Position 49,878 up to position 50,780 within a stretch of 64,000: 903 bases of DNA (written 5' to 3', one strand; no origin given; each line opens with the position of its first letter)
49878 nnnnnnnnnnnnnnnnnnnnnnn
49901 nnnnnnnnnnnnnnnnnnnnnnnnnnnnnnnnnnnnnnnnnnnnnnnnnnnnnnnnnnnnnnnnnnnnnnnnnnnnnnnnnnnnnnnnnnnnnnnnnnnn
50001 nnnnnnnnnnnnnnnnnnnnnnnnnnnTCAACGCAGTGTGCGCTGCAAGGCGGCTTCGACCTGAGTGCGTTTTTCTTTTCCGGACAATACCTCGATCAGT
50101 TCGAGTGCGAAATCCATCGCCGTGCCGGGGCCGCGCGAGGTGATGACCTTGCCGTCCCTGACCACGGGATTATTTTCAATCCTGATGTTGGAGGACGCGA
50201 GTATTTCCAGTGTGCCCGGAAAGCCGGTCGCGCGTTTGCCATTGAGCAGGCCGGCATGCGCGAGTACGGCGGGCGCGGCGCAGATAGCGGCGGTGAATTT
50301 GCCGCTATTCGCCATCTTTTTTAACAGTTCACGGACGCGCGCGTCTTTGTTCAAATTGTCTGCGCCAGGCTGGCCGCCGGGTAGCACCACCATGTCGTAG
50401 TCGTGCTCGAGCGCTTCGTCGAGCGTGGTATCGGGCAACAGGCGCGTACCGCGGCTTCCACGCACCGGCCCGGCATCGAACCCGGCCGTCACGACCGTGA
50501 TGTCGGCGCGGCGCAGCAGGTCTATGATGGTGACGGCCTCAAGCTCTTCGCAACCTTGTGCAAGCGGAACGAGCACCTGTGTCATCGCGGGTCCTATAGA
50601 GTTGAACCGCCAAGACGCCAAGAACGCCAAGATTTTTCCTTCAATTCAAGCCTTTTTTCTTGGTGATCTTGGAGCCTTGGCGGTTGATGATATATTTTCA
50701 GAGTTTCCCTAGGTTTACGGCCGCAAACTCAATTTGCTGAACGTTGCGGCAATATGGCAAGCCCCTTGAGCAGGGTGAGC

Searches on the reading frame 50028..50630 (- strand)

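Call 52: search_protein_families(library=pfam, proteins=[window:50028-50630:-], max_evalue=0.001)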
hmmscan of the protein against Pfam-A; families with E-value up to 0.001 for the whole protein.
window:50028-50630:- (200 aa): 2 families
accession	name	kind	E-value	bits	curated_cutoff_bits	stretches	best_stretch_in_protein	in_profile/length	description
PF01965.30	DJ-1_PfpI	-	1.6e-50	171.6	26.6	1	18-180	2-164/165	DJ-1/PfpI family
PF07685.20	GATase_3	-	2.1e-05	24.7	27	1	68-124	31-89/196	CobB/CobQ-like glutamine amidotransferase domain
